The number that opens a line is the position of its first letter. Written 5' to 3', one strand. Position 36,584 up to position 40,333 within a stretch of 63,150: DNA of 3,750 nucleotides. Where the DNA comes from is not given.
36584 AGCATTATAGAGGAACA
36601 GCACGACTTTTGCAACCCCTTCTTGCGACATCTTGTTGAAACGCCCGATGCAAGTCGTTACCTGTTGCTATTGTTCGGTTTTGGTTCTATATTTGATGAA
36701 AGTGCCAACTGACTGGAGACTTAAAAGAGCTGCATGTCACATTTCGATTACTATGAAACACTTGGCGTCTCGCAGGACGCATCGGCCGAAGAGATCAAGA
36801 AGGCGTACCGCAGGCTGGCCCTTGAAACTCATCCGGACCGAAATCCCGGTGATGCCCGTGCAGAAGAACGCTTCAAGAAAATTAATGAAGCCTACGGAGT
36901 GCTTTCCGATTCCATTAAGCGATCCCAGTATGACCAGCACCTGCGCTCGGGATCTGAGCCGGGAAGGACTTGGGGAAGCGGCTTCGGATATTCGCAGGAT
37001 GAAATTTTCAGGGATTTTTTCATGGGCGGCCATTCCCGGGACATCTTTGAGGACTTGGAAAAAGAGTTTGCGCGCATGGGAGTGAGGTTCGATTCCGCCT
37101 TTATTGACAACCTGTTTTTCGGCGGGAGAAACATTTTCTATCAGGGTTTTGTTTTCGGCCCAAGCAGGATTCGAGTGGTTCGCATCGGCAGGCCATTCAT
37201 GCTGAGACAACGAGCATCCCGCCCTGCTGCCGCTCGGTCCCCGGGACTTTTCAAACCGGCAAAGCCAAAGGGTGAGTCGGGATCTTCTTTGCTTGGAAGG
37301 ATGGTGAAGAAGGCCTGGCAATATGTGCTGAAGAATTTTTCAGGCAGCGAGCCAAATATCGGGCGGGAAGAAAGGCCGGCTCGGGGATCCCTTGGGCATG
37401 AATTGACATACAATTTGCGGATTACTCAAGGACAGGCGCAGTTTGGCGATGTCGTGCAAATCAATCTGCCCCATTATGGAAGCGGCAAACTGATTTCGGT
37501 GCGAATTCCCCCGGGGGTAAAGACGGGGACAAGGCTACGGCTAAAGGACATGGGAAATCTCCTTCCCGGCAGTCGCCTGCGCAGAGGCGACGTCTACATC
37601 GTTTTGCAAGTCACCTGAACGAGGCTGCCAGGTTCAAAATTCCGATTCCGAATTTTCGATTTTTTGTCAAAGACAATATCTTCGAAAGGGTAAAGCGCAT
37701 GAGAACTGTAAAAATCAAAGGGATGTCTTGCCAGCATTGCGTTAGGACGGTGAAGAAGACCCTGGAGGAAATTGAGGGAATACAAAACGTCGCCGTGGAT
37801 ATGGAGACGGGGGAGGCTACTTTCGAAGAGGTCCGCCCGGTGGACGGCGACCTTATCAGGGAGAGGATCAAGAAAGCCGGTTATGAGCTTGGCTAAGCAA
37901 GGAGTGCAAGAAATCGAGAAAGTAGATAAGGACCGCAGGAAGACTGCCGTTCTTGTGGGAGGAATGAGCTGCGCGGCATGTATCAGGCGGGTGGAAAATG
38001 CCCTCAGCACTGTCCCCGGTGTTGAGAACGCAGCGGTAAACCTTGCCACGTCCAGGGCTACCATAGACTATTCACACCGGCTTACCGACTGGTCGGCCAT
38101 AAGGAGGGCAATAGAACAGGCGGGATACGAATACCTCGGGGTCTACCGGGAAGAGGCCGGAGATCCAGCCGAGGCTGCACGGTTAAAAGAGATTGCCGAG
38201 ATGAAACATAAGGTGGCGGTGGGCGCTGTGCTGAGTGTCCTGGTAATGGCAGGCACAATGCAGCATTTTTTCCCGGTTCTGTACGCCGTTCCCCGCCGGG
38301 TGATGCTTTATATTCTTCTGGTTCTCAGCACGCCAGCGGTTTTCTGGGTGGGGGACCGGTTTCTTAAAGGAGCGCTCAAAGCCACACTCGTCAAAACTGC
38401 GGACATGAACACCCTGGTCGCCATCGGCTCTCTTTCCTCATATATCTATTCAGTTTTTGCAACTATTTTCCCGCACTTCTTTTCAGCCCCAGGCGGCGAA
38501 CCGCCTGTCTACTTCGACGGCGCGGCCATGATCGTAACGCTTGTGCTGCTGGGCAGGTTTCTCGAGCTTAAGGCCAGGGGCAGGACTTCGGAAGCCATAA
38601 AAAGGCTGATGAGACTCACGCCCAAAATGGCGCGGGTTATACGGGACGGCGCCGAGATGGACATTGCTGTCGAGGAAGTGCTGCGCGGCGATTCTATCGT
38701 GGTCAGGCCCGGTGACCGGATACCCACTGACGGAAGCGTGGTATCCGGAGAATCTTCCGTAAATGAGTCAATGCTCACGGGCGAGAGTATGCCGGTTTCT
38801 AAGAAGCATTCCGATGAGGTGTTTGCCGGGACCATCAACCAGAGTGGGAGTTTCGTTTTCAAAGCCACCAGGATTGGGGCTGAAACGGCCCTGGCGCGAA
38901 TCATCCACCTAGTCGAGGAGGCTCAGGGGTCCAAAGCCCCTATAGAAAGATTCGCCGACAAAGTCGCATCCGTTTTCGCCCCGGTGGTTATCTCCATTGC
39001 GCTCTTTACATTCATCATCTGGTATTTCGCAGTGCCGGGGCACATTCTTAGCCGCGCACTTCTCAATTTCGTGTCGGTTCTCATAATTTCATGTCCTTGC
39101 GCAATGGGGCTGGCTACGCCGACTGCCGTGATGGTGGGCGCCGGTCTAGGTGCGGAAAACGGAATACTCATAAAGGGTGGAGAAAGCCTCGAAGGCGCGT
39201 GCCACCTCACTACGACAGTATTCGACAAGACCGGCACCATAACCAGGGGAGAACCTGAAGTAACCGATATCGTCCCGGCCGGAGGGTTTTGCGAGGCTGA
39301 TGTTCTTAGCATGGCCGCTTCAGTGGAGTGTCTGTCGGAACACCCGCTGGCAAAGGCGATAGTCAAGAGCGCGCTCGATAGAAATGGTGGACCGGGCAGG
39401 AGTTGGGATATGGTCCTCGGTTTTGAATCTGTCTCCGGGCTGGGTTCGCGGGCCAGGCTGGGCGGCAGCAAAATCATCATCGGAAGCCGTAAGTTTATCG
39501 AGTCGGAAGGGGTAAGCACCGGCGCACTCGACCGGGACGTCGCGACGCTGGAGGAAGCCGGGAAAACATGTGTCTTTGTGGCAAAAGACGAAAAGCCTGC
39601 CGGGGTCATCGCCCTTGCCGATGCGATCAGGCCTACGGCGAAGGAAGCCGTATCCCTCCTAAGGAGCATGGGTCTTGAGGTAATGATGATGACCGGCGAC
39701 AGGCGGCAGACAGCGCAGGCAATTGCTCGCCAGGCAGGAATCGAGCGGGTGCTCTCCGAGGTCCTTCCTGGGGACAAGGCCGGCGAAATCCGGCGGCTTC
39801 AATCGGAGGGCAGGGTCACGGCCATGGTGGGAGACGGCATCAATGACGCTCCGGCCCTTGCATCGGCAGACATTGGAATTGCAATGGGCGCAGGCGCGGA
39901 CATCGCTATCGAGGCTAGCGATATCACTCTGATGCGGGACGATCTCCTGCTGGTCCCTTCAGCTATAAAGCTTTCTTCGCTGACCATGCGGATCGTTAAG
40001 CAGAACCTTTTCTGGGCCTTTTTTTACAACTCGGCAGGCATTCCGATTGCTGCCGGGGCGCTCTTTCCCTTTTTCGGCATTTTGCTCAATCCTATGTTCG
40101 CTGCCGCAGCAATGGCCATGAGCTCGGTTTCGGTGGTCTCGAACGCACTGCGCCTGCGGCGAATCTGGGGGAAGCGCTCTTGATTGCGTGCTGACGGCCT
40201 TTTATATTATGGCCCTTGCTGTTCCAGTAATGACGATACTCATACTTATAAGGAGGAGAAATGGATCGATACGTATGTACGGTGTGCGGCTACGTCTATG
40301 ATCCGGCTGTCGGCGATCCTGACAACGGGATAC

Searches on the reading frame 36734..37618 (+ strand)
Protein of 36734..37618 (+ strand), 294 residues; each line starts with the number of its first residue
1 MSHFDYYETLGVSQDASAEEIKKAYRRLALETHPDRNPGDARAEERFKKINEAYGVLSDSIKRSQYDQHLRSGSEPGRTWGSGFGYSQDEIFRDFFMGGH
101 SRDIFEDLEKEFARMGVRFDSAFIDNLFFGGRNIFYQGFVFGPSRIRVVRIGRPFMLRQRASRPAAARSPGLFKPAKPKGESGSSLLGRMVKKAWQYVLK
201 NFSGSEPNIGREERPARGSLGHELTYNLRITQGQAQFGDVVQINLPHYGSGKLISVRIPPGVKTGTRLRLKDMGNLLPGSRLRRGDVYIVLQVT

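Call 58: search_protein_families(library=pfam, proteins=[window:36734-37618:+], max_evalue=0.001)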
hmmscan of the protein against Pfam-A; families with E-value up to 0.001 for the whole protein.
window:36734-37618:+ (294 aa): 2 families
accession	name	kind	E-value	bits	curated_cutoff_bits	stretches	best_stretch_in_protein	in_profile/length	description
PF00226.36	DnaJ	-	1.2e-28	99.4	27.8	1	5-67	1-63/63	DnaJ domain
PF01556.23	DnaJ_C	-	4.3e-08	33.8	26.6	1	225-293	2-72/152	DnaJ C terminal domain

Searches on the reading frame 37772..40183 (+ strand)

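Call 58: search_protein_families(library=pfam, proteins=[window:37772-40183:+], max_evalue=0.001)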
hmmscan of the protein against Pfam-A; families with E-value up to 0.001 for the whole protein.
window:37772-40183:+ (803 aa): 3 families
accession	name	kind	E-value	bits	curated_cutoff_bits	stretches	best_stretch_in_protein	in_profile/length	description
PF00122.25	E1-E2_ATPase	-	6e-61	205.6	28.1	1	282-462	2-180/181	E1-E2 ATPase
PF00702.32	Hydrolase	-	7.9e-38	131.2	26.4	1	483-700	5-191/191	haloacid dehalogenase-like hydrolase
PF00403.32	HMA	-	4.7e-18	65.8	24.8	1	60-120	2-62/62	Heavy-metal-associated domain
